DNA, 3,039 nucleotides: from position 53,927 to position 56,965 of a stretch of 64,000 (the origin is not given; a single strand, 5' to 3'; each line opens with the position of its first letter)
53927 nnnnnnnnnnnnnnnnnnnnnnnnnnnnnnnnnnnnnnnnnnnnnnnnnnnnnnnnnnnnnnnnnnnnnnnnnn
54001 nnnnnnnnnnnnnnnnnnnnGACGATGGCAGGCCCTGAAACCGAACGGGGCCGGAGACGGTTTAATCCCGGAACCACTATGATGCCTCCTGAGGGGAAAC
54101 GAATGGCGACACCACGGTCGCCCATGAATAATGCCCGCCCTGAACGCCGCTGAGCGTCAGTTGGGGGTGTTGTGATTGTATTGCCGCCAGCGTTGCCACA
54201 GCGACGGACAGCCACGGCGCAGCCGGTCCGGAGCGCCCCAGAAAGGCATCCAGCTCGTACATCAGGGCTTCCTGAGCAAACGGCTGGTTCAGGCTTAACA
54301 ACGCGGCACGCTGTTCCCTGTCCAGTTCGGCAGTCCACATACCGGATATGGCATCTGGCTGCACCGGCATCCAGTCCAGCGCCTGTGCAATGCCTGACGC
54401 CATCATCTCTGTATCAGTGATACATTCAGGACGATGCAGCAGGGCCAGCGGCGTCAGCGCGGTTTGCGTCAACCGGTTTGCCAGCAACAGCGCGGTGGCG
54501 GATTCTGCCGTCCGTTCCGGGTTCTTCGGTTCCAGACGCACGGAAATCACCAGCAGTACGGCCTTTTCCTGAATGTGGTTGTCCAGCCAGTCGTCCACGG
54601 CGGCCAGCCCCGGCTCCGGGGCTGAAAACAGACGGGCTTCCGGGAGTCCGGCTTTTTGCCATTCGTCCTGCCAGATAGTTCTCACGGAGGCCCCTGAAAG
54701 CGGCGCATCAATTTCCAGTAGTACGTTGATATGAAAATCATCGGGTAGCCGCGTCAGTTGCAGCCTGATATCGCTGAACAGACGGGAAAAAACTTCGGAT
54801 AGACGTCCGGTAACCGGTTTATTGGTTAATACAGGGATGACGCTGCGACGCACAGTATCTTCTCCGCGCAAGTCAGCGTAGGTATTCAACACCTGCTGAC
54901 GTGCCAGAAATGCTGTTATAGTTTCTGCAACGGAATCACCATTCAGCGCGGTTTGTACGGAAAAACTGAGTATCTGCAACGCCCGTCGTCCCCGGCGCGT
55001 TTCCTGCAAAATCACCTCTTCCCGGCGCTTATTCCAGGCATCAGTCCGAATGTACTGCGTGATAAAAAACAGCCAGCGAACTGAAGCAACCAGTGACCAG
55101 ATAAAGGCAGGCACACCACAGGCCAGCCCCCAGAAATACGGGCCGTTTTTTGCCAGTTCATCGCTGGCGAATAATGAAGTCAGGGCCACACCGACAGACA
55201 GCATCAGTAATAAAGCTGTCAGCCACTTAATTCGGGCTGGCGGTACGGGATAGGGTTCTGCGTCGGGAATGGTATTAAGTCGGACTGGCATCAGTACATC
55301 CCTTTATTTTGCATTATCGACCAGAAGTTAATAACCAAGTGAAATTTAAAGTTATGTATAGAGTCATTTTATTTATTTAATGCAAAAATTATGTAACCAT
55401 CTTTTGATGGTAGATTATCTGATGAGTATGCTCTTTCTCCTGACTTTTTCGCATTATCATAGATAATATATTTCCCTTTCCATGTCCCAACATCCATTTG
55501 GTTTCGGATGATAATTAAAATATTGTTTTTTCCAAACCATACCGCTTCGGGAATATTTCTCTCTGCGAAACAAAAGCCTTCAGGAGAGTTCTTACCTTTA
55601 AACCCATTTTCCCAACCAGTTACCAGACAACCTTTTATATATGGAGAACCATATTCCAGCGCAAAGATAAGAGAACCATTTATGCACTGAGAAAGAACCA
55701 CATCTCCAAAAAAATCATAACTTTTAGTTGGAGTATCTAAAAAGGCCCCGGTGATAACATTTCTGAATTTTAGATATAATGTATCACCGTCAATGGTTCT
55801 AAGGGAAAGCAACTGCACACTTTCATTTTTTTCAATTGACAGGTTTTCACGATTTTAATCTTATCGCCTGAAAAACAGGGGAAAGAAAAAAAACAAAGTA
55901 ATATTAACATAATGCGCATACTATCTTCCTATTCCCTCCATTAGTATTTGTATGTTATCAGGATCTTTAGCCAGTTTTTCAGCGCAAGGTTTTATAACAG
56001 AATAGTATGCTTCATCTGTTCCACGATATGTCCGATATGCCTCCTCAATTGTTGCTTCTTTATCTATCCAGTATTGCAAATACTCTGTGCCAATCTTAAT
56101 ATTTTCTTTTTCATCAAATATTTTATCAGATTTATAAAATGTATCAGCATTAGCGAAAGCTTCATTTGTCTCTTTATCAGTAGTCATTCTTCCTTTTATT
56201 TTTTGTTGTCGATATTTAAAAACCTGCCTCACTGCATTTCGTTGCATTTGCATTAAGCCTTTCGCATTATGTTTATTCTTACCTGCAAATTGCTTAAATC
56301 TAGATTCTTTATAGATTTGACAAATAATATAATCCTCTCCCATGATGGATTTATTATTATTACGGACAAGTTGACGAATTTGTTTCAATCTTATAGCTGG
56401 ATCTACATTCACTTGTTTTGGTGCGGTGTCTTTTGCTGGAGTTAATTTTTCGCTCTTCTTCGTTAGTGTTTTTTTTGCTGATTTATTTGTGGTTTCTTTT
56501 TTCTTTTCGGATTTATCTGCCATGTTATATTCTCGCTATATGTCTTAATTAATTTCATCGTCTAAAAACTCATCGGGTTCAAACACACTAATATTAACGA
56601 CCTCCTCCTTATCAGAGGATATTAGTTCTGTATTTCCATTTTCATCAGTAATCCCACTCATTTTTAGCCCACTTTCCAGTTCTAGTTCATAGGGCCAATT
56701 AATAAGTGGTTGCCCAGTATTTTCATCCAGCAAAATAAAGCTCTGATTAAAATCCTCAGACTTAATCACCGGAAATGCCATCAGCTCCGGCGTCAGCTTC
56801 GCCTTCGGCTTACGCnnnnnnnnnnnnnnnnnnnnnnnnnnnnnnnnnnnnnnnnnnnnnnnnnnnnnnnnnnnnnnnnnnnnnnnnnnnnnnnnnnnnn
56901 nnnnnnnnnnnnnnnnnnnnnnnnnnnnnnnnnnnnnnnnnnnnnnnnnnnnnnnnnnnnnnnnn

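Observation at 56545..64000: Two vgrG copies share a near-identical core but have different C-termini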

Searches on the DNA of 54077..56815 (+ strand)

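Call 19: search_dna_similar(query=window:54077-56815:+, collection=ecoli_genomes, mode=near, max_rows=30, rows=spread)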
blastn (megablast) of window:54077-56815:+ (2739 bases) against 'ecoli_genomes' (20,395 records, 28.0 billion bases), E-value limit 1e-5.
Records with a match: 997; places in all: 1152; records where one place covers at least 80% of the query: 708.
Genomes with a match: 997 of 5426; with a place that covers at least 80% of the query: 708. Places per genome that has any: lowest 1, median 1, highest 3. On chromosomes: 1151 places; on plasmids: 1.
Best place of each record, by identity: >=99% 546; 95-99% 200; 90-95% 251.
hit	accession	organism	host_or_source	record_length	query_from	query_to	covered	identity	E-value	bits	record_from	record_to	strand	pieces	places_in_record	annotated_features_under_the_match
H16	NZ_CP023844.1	Escherichia coli strain 4/1-1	Homo sapiens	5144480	1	2739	100%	100.0%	0e+0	5059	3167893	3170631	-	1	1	hypothetical protein (x2) | transglycosylase SLT domain-containing protein | type VI secretion system Vgr family protein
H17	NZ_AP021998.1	Escherichia coli strain WP3-W18-ESBL-07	-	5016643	1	2739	100%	100.0%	0e+0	5059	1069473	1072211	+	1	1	hypothetical protein (x2) | transglycosylase SLT domain-containing protein | type VI secretion system Vgr family protein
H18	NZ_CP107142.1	Escherichia coli strain S3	human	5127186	1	2739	100%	100.0%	0e+0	5059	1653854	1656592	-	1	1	hypothetical protein (x2) | transglycosylase SLT domain-containing protein | type VI secretion system Vgr family protein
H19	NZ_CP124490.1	Escherichia coli strain AVS0456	environmental: river near WWTP effluent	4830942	1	2739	100%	100.0%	0e+0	5059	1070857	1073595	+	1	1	hypothetical protein (x2) | transglycosylase SLT domain-containing protein | type VI secretion system Vgr family protein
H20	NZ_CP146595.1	Escherichia coli strain A1.S1.18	Homo sapiens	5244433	1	2739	100%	100.0%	0e+0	5059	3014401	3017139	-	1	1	hypothetical protein (x2) | transglycosylase SLT domain-containing protein | type VI secretion system Vgr family protein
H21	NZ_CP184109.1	Escherichia coli strain AZ 189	Homo sapiens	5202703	1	2739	100%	100.0%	0e+0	5059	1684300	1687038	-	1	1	hypothetical protein (x2) | transglycosylase SLT domain-containing protein | type VI secretion system Vgr family protein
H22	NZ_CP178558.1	Escherichia coli strain GCU-H1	Tursiops truncates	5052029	1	2739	100%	100.0%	0e+0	5059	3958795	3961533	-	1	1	hypothetical protein (x2) | transglycosylase SLT domain-containing protein | type VI secretion system Vgr family protein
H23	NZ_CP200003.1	Escherichia coli strain CREC-36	Homo sapiens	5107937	1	2739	100%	100.0%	0e+0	5059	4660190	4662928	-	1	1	hypothetical protein (x2) | transglycosylase SLT domain-containing protein | type VI secretion system Vgr family protein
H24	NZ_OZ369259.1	Escherichia coli strain Esc23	not applicable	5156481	1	2739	100%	100.0%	0e+0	5059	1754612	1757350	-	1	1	hypothetical protein (x2) | transglycosylase SLT domain-containing protein | type VI secretion system Vgr family protein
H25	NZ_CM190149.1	Escherichia coli strain 21335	Homo sapiens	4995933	1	2739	100%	100.0%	0e+0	5059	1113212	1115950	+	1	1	KPHS_23130 family T6SS system protein | transglycosylase SLT domain-containing protein | hypothetical protein | type VI secretion system Vgr family protein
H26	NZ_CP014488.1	Escherichia coli strain G749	Homo sapiens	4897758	1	2739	100%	100.0%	0e+0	5053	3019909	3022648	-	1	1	hypothetical protein (x2) | transglycosylase SLT domain-containing protein | type VI secretion system Vgr family protein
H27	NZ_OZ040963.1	Escherichia coli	-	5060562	1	2739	100%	100.0%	0e+0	5053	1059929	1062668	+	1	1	hypothetical protein (x2) | transglycosylase SLT domain-containing protein | type VI secretion system Vgr family protein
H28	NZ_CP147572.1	Escherichia coli strain GN03507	Homo sapiens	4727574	1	2739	100%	99.9%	0e+0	5049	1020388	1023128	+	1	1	hypothetical protein (x2) | transglycosylase SLT domain-containing protein | type VI secretion system Vgr family protein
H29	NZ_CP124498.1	Escherichia coli strain AVS0655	environmental: river/lake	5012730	1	2739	100%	99.9%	0e+0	5042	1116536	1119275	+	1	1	hypothetical protein (x2) | transglycosylase SLT domain-containing protein | type VI secretion system Vgr family protein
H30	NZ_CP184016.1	Escherichia coli strain 1380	Homo sapiens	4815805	1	2739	100%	99.9%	0e+0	5042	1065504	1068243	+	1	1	hypothetical protein (x2) | transglycosylase SLT domain-containing protein | type VI secretion system Vgr family protein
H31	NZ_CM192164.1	Escherichia coli strain CMZE065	Homo sapiens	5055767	1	2739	100%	99.9%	0e+0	5042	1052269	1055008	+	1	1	KPHS_23130 family T6SS system protein | transglycosylase SLT domain-containing protein | hypothetical protein | type VI secretion system Vgr family protein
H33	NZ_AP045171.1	Escherichia coli strain JNEC-KY175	Homo sapiens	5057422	1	2739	100%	97.2%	0e+0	4628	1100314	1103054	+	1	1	hypothetical protein (x4) | type VI secretion system Vgr family protein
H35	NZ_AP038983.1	Escherichia coli O103:H2 strain CEC12044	Homo sapiens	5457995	1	2739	100%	96.8%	0e+0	4558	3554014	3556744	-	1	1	hypothetical protein (x2) | transglycosylase SLT domain-containing protein | type VI secretion system Vgr family protein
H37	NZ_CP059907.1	Escherichia coli strain 181.1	Turkey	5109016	1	2739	46%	94.5%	0e+0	1960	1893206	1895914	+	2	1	hypothetical protein (x2) | peptidoglycan recognition protein family protein | type VI secretion system Vgr family protein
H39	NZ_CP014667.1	Escherichia coli strain ECONIH2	-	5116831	1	1215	44%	95.1%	0e+0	1917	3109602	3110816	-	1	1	hypothetical protein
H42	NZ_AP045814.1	Escherichia coli strain 23CRST044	Homo sapiens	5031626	1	1215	44%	94.8%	0e+0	1895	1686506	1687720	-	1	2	KPHS_23130 family T6SS system protein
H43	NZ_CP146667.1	Escherichia coli strain MS 16-3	Homo sapiens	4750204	1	1215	44%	94.2%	0e+0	1851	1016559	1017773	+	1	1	hypothetical protein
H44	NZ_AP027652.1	Escherichia coli strain PSJ-42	Homo sapiens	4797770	1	1215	44%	94.1%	0e+0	1845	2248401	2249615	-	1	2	hypothetical protein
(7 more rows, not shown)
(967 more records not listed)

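Call 21: get_annotated_region(hit=H37, flank=12000)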
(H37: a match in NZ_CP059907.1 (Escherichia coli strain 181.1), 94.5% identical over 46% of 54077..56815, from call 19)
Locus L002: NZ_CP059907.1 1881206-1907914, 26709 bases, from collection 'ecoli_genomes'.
description: Escherichia coli strain 181.1 chromosome, complete genome
organism: Escherichia coli strain 181.1 (NCBI taxid 562)
replicon: chromosome; assembly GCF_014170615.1
host: Turkey; source: -; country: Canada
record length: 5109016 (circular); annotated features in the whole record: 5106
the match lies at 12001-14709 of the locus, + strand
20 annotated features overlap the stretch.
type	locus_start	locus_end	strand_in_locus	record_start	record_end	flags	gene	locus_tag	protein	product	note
CDS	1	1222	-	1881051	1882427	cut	-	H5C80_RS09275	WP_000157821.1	VasL domain-containing protein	-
CDS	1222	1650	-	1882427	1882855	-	tssE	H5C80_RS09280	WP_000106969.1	type VI secretion system baseplate subunit TssE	-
CDS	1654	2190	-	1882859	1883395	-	tssJ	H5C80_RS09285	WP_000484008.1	type VI secretion system lipoprotein TssJ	-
CDS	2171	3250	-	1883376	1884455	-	tssG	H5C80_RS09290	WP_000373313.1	type VI secretion system baseplate subunit TssG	-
CDS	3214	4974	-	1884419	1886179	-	tssF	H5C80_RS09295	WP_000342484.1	type VI secretion system baseplate subunit TssF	-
CDS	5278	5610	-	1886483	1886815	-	-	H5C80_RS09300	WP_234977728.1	hypothetical protein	-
CDS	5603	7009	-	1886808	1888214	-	-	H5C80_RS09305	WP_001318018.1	PAAR domain-containing protein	-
CDS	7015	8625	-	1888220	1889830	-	tssA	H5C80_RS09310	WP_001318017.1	type VI secretion system protein TssA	-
CDS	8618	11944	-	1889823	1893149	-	-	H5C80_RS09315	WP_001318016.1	ImcF-related family protein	-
CDS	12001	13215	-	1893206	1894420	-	-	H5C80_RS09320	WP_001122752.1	hypothetical protein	-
CDS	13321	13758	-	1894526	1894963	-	-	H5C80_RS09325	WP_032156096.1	hypothetical protein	-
CDS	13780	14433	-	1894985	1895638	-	-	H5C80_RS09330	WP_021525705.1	peptidoglycan recognition protein family protein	-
CDS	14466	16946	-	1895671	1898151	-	-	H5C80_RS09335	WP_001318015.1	type VI secretion system Vgr family protein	-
CDS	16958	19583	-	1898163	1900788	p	tssH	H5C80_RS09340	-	type VI secretion system ATPase TssH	frameshifted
CDS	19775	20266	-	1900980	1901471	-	-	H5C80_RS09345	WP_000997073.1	Hcp family type VI secretion system effector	-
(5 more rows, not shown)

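Call 23: get_annotated_region(hit=H35, flank=12000)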
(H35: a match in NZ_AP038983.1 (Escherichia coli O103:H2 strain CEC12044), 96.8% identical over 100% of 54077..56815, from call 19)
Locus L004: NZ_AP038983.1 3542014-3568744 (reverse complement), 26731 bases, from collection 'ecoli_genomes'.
description: Escherichia coli O103:H2 strain CEC12044 chromosome
organism: Escherichia coli O103:H2 strain CEC12044 (NCBI taxid 376725)
replicon: chromosome; assembly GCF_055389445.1
host: Homo sapiens; source: feces; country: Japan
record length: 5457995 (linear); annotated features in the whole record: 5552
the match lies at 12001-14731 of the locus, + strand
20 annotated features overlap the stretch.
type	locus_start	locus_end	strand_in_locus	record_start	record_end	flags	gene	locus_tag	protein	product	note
CDS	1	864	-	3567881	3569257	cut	-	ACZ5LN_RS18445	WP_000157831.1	VasL domain-containing protein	-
CDS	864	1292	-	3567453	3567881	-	tssE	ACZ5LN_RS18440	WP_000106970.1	type VI secretion system baseplate subunit TssE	-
CDS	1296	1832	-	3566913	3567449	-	tssJ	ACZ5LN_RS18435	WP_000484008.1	type VI secretion system lipoprotein TssJ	-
CDS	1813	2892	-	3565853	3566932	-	tssG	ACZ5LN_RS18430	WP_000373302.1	type VI secretion system baseplate subunit TssG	-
CDS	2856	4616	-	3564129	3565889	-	tssF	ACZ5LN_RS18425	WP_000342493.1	type VI secretion system baseplate subunit TssF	-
CDS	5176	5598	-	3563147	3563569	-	-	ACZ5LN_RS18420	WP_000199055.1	hypothetical protein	-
CDS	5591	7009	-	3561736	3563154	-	-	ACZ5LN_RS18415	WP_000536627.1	PAAR domain-containing protein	-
CDS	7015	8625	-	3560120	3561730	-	tssA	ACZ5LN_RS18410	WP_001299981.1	type VI secretion system protein TssA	-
CDS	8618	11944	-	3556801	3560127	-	-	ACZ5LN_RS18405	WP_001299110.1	ImcF-related family protein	-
CDS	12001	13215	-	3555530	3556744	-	-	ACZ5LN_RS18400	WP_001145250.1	hypothetical protein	-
CDS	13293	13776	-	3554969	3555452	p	-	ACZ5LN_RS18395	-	hypothetical protein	frameshifted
CDS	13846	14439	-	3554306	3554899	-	-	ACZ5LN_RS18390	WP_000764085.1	transglycosylase SLT domain-containing protein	-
CDS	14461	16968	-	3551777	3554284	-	-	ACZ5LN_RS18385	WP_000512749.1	type VI secretion system Vgr family protein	-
CDS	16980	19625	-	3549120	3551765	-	tssH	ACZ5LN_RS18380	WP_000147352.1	type VI secretion system ATPase TssH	-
CDS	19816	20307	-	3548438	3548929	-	-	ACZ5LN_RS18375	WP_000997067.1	Hcp family type VI secretion system effector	-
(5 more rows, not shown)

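Call 32: get_annotated_region(hit=H28, flank=14000)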
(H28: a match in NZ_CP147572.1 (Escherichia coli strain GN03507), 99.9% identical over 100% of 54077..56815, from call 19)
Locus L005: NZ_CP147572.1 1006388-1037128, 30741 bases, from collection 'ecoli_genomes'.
description: Escherichia coli strain GN03507 chromosome, complete genome
organism: Escherichia coli strain GN03507 (NCBI taxid 562)
replicon: chromosome; assembly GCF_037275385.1
host: Homo sapiens; source: bloodstream; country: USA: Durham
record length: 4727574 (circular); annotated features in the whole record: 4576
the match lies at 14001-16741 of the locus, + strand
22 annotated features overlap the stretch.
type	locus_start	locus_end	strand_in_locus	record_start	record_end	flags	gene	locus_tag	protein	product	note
CDS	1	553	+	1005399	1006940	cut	istA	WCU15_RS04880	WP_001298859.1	IS21-like element ISEc12 family transposase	-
CDS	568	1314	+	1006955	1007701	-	istB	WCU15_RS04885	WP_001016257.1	IS21-like element ISEc12 family helper ATPase IstB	-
CDS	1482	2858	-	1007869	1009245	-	-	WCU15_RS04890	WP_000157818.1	VasL domain-containing protein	-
CDS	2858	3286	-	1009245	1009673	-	tssE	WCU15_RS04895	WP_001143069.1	type VI secretion system baseplate subunit TssE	-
CDS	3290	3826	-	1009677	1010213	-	tssJ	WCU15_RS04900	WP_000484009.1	type VI secretion system lipoprotein TssJ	-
CDS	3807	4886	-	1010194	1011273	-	tssG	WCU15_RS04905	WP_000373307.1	type VI secretion system baseplate subunit TssG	-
CDS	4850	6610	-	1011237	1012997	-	tssF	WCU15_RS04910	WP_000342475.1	type VI secretion system baseplate subunit TssF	-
CDS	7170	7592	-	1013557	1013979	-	-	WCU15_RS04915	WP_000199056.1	hypothetical protein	-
CDS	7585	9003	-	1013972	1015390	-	-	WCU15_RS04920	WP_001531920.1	PAAR domain-containing protein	-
CDS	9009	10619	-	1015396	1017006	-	tssA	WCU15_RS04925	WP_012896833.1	type VI secretion system protein TssA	-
CDS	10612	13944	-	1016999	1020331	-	-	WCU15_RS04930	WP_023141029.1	ImcF-related family protein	-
CDS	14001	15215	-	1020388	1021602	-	-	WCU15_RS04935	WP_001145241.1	hypothetical protein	-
CDS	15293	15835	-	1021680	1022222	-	-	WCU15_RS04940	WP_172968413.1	hypothetical protein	-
CDS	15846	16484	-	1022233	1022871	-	-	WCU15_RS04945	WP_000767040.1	transglycosylase SLT domain-containing protein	-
CDS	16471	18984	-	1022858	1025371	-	-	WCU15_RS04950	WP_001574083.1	type VI secretion system Vgr family protein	-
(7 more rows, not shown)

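Call 33: get_annotated_region(hit=H29, flank=14000)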
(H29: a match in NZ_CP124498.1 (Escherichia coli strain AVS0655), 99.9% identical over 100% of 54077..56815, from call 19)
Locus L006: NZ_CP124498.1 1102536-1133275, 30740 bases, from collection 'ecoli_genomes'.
description: Escherichia coli strain AVS0655 chromosome, complete genome
organism: Escherichia coli strain AVS0655 (NCBI taxid 562)
replicon: chromosome; assembly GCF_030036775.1
host: -; source: environmental: river/lake; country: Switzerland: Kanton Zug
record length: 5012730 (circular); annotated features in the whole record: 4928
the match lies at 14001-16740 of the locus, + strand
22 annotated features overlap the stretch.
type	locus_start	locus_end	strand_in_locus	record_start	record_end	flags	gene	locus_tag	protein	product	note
CDS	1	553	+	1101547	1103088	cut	istA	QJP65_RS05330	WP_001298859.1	IS21-like element ISEc12 family transposase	-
CDS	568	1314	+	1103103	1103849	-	istB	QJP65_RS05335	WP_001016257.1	IS21-like element ISEc12 family helper ATPase IstB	-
CDS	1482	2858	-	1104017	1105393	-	-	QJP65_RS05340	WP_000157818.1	VasL domain-containing protein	-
CDS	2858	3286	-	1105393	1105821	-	tssE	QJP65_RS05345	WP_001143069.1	type VI secretion system baseplate subunit TssE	-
CDS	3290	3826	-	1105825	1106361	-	tssJ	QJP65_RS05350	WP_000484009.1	type VI secretion system lipoprotein TssJ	-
CDS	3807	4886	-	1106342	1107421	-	tssG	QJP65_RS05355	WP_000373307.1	type VI secretion system baseplate subunit TssG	-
CDS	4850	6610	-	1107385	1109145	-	tssF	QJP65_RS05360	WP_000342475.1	type VI secretion system baseplate subunit TssF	-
CDS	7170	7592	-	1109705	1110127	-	-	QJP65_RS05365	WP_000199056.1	hypothetical protein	-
CDS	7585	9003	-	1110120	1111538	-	-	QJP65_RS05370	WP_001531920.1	PAAR domain-containing protein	-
CDS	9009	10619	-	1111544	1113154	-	tssA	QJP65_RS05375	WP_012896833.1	type VI secretion system protein TssA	-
CDS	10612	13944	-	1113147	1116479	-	-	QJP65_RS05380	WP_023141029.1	ImcF-related family protein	-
CDS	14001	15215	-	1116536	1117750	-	-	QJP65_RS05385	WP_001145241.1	hypothetical protein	-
CDS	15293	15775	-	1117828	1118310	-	-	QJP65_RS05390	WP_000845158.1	hypothetical protein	-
CDS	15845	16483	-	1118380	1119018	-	-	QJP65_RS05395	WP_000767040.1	transglycosylase SLT domain-containing protein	-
CDS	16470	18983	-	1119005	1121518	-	-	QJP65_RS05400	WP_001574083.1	type VI secretion system Vgr family protein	-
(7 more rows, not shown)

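Call 34: get_annotated_region(hit=H39, flank=14000)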
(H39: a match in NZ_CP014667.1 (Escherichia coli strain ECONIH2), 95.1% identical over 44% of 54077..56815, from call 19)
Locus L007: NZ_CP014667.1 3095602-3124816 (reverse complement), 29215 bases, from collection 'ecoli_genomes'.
description: Escherichia coli strain ECONIH2 chromosome, complete genome
organism: Escherichia coli strain ECONIH2 (NCBI taxid 562)
replicon: chromosome; assembly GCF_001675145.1
host: -; source: -; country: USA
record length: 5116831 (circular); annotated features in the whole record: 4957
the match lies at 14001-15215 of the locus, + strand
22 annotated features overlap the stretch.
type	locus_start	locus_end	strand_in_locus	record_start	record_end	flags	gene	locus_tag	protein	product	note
CDS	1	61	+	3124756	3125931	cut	-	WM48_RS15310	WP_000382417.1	MalY/PatB family protein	-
CDS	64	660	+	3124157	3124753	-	-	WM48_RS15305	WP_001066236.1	KpsF/GutQ family sugar-phosphate isomerase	-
CDS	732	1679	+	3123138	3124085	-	-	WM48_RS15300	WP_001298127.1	phosphoglycerate dehydrogenase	-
CDS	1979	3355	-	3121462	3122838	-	-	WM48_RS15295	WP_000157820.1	VasL domain-containing protein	-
CDS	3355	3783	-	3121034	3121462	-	tssE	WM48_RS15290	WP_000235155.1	type VI secretion system baseplate subunit TssE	-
CDS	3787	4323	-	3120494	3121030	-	tssJ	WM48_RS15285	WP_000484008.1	type VI secretion system lipoprotein TssJ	-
CDS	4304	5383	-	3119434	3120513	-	tssG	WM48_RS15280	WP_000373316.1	type VI secretion system baseplate subunit TssG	-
CDS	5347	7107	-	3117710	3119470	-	tssF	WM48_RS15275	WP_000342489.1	type VI secretion system baseplate subunit TssF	-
CDS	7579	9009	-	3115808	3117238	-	-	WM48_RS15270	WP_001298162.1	PAAR domain-containing protein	-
CDS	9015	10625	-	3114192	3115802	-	tssA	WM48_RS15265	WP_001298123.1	type VI secretion system protein TssA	-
CDS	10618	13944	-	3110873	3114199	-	-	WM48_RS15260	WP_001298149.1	ImcF-related family protein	-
CDS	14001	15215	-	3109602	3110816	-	-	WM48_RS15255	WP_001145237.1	hypothetical protein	-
CDS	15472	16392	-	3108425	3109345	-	-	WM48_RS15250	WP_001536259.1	hypothetical protein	-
CDS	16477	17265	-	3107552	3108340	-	-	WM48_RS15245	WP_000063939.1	hypothetical protein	-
CDS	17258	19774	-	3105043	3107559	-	-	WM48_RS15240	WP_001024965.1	type VI secretion system Vgr family protein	-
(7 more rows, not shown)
